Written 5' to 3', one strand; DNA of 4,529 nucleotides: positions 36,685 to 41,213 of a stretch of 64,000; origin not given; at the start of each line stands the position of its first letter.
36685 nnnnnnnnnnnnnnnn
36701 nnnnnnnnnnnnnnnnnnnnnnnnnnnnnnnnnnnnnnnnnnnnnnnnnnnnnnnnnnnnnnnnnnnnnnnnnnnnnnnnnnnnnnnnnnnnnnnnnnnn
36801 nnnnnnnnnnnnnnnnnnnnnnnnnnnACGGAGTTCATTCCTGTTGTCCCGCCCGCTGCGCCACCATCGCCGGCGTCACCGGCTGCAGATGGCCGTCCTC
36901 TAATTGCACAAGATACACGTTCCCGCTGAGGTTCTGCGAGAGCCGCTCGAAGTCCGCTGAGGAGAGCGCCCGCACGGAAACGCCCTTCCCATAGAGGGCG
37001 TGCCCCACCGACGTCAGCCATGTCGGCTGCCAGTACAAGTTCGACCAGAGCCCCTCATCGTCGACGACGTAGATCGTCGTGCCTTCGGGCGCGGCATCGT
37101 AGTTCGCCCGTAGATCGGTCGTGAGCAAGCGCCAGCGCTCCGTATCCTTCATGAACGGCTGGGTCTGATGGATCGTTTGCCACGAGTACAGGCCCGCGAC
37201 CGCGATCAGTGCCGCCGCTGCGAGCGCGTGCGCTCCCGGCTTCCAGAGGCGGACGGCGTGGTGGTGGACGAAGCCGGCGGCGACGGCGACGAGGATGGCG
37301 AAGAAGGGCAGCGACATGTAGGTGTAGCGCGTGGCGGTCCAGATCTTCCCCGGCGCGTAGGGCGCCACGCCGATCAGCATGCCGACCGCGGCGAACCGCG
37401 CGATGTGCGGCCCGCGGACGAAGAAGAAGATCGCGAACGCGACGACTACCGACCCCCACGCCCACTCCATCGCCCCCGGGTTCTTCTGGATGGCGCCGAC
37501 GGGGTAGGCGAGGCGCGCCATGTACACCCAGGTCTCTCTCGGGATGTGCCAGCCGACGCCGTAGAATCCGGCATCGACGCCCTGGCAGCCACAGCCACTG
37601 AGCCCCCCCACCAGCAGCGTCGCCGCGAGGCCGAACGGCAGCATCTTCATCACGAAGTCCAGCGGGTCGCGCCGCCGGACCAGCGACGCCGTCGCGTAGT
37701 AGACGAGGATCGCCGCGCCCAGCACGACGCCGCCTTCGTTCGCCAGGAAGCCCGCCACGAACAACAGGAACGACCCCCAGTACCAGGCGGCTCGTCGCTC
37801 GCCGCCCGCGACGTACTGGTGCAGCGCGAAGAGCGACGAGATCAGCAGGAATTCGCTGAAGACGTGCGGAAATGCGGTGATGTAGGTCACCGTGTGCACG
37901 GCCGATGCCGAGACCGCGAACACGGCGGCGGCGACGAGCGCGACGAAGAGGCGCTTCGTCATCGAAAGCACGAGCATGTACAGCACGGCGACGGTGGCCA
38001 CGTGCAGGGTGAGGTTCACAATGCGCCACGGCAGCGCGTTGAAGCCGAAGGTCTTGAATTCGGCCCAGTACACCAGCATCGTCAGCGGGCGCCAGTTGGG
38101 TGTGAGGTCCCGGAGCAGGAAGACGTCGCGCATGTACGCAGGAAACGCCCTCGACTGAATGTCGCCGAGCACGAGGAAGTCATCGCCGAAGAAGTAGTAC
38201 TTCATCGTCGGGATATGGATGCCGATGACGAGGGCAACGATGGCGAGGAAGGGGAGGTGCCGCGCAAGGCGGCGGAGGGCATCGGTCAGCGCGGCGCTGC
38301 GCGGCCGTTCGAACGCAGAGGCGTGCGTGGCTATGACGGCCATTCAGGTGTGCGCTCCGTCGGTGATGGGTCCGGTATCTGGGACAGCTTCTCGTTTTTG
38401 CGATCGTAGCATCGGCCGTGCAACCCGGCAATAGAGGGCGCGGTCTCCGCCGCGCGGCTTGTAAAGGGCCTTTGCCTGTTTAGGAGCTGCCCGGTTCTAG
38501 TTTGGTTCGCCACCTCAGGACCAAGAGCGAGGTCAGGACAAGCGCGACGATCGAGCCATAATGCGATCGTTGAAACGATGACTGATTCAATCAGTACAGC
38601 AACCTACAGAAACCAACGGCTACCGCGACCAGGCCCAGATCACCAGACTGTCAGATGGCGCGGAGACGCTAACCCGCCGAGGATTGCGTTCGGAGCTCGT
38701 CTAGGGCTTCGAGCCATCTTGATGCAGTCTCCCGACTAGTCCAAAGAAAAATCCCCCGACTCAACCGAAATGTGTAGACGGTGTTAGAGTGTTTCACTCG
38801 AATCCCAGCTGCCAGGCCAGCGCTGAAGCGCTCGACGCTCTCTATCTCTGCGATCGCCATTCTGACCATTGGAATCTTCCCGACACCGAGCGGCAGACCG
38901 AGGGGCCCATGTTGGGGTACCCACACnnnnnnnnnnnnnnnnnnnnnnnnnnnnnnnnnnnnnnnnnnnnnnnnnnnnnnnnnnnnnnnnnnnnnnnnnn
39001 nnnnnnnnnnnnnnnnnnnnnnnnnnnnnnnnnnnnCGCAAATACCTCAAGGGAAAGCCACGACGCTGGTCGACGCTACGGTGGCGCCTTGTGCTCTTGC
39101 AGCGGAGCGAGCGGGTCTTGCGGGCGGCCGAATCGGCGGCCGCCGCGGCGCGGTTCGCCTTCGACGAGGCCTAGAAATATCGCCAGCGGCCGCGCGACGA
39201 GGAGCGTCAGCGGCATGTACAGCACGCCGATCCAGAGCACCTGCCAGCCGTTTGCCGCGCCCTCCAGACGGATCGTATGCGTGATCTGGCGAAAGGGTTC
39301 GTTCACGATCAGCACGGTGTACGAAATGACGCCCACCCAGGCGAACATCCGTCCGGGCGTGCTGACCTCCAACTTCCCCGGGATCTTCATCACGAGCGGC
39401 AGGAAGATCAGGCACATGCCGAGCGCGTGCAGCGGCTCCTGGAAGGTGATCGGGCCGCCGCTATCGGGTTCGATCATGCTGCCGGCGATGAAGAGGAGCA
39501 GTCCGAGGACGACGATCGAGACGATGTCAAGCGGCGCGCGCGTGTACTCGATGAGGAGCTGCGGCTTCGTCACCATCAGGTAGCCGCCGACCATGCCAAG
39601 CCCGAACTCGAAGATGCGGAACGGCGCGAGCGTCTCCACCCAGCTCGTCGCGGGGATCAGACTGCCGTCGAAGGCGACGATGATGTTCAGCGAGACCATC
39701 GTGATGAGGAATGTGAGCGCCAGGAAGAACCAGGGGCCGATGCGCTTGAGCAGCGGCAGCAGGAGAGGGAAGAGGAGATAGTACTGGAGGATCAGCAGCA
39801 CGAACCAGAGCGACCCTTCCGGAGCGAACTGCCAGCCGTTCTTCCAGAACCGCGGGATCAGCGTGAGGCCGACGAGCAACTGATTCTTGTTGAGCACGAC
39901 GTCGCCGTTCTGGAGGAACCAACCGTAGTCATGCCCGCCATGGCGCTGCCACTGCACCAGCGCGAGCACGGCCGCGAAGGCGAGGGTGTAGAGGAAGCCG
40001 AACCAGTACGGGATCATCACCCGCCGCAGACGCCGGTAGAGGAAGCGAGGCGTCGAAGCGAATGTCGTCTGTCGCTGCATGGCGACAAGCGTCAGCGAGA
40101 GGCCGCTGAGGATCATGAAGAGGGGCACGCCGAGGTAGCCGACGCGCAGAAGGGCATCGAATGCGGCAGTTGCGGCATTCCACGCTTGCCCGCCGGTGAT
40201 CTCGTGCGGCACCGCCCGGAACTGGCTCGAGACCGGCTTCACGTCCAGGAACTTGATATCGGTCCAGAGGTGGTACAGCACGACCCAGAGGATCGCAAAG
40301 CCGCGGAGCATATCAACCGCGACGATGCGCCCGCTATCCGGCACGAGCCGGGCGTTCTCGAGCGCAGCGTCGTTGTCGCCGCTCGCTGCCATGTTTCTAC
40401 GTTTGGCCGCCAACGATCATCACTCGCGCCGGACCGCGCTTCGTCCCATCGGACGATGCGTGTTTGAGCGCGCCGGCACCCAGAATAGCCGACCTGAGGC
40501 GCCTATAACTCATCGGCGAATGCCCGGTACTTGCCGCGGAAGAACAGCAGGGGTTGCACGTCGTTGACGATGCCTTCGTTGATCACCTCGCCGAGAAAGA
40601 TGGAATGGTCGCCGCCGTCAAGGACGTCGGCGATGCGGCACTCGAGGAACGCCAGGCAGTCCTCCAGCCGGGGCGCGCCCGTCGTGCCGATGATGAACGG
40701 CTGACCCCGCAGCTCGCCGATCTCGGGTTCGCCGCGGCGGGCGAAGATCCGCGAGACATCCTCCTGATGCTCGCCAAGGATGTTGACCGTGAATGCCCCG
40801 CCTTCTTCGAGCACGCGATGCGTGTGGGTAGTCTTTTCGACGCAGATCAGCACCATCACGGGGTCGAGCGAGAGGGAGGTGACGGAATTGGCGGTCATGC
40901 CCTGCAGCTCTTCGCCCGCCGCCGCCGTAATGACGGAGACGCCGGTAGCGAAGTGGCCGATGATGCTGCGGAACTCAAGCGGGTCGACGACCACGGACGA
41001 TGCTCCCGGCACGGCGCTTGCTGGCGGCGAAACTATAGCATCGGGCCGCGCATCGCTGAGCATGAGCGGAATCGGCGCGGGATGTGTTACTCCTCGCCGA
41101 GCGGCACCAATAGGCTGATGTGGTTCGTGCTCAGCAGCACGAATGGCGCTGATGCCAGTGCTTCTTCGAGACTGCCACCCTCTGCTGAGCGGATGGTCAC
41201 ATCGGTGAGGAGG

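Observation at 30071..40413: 10-kb envelope glycosylation locus with three tandem, translationally coupled GT-C paralogues sharing a C-terminal GDPR(F/Y)HY motif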

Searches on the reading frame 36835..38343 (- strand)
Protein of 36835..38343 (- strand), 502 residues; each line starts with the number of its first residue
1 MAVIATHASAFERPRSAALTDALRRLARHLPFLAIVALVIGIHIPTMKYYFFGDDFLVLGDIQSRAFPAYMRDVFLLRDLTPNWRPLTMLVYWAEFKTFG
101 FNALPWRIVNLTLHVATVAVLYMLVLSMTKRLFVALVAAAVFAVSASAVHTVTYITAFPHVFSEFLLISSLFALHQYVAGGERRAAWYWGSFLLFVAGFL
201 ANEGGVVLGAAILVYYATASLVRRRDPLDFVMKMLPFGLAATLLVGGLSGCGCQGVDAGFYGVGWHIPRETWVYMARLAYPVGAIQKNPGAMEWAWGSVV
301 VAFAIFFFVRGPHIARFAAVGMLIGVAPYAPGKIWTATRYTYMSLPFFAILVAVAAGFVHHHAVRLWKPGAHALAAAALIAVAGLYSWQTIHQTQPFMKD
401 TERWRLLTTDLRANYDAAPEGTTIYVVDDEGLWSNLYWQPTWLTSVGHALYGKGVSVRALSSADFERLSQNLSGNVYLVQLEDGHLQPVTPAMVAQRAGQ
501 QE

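Call 4: search_protein_families(library=pfam, proteins=[window:36835-38343:-], max_evalue=0.01)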
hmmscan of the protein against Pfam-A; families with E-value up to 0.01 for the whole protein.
window:36835-38343:- (502 aa): 0 families

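Call 5: search_protein_families(library=ncbifam, proteins=[window:36835-38343:-], max_evalue=0.01)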
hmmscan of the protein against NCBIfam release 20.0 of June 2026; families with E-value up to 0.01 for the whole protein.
window:36835-38343:- (502 aa): 0 families

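Call 11: search_protein_families(library=pfam, proteins=[window:36835-38343:-], max_evalue=10)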
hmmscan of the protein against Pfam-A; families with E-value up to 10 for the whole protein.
window:36835-38343:- (502 aa): 3 families
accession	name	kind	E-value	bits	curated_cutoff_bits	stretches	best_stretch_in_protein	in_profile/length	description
PF02366.24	PMT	-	0.012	15.6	22.7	1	96-197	74-174/245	Dolichyl-phosphate-mannose-protein mannosyltransferase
PF23680.1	YecU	-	0.1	13.5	27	1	207-243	5-41/58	YecU-like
PF20237.3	DUF6594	-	0.59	10.4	30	1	91-151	163-220/238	Family of unknown function (DUF6594)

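Call 21: find_homologous_proteins(query=window:36835-38343:-, max_evalue=0.001)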
Query window:36835-38343:- (502 aa): 156 proteins with E <= 0.001 among 8000 candidates; the best 120 are listed.
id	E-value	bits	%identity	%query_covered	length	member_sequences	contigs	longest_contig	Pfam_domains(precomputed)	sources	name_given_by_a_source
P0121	0.0e+0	1129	100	100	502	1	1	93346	-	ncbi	-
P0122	2.0e-286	968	82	99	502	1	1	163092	-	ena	-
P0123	9.2e-285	963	83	100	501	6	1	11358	-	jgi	jgi:hypothetical protein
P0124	1.0e-283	959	82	99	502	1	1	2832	-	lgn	-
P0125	4.5e-276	934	82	100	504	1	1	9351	-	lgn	-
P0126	7.1e-273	924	82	100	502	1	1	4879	-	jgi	jgi:hypothetical protein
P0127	6.8e-272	920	79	99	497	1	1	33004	-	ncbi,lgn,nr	ncbi:MAG: glycosyltransferase family 39 protein [Chloroflexota bacterium]|nr:glycosyltransferase fam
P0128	1.9e-265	899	77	100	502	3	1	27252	-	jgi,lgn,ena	-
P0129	1.0e-261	887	76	100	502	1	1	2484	-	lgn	-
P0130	3.9e-260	882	75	100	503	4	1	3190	-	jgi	jgi:hypothetical protein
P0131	5.4e-260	881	76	100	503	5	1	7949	-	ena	-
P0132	1.2e-258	877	75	100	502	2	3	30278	-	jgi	-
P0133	1.6e-258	876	76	100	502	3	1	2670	-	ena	-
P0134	4.1e-257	872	76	100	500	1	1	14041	-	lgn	-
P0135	1.7e-256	870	78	95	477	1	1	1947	-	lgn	-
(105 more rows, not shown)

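Call 24: search_solved_structures(query=A3, max_evalue=1)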
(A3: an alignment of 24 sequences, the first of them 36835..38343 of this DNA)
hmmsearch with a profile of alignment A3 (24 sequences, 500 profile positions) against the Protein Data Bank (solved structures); distinct sequences matched with E-value up to 1: 0.

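Call 32: predict_structure(alignment_id=A3)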
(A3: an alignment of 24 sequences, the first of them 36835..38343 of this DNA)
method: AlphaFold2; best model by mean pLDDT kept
length: 502 residues; sequences in the alignment: 24
mean_pLDDT: 74.2   pTM: 0.76
mean pLDDT of the five models: 74.2, 71.8, 68.7, 66.7, 66.6
residues with pLDDT >= 90: 60; 70-90: 278; 50-70: 105; < 50: 59
segments of 3 or more residues with pLDDT < 50: 1-12, 52-60, 252-266, 280-284, 328-340
pLDDT, mean of each block of 10 residues (from residue 1): 38 60 79 90 74 44 70 62 69 79 77 92 90 90 79 60 89 91 91 90 70 82 84 89 71 43 50 62 55 78 82 80 62 42 74 86 89 86 75 58 74 86 86 63 68 82 83 79 86 75 47
secondary structure, 60 per line:
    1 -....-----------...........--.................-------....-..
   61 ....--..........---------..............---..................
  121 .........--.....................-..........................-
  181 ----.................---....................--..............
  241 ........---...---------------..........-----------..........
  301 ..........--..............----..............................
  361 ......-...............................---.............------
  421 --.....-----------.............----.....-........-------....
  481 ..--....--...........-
elements in order: H2-5 H17-27 H30-46 H54-57 H59-64 H67-76 H86-99 H103-129 H132-152 H154-179 H185-201 H205-224 H227-248 H270-279 H291-310 H313-326 H331-366 H368-398 H402-414 E423-427 H439-451 E456-460 H462-469 E477-482 E485-488 H491-501

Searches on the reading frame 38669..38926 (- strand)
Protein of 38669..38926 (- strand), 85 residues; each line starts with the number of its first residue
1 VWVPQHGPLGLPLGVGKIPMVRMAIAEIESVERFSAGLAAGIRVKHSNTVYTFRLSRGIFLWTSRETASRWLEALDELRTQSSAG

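Call 11: search_protein_families(library=pfam, proteins=[window:38669-38926:-], max_evalue=10)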
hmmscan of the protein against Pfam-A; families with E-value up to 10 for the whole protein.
window:38669-38926:- (85 aa): 0 families

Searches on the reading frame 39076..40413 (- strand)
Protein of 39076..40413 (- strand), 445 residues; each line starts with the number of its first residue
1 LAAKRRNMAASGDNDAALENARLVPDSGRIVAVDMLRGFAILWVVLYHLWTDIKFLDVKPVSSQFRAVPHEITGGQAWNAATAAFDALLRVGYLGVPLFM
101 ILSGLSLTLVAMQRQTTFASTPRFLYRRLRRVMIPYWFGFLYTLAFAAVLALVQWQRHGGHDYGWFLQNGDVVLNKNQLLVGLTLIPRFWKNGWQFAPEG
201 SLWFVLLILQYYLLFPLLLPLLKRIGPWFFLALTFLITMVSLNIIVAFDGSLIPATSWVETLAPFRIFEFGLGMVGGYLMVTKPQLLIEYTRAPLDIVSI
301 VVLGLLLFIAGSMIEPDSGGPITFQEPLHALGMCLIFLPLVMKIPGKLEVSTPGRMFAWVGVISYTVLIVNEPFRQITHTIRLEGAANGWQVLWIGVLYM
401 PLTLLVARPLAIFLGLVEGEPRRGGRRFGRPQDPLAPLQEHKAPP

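Call 4: search_protein_families(library=pfam, proteins=[window:39076-40413:-], max_evalue=0.01)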
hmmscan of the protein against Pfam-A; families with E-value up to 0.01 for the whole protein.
window:39076-40413:- (445 aa): 2 families
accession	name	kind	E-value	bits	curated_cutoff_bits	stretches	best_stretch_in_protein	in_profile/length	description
PF01757.29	Acyl_transf_3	-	4.6e-28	98.7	31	1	31-407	2-321/326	Acyltransferase domain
PF07786.18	HGSNAT_cat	-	8.5e-05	22.6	22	1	29-63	1-35/222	Heparan-alpha-glucosaminide N-acetyltransferase, catalytic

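Call 5: search_protein_families(library=ncbifam, proteins=[window:39076-40413:-], max_evalue=0.01)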
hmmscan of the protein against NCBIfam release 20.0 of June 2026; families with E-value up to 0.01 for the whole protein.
window:39076-40413:- (445 aa): 0 families

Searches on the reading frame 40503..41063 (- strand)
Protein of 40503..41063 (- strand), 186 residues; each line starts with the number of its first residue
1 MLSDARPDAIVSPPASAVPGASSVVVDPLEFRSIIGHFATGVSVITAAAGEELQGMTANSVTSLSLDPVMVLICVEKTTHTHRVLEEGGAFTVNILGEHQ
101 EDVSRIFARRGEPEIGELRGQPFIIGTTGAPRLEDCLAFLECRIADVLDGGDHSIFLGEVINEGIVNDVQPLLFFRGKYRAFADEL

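Call 63: search_protein_families(library=pfam, proteins=[window:40503-41063:-], max_evalue=0.001)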
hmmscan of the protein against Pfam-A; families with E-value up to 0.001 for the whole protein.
window:40503-41063:- (186 aa): 1 family
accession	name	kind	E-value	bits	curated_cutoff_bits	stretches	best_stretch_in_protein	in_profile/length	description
PF01613.24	Flavin_Reduct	-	2.2e-43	148.4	27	1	36-182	2-152/153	Flavin reductase like domain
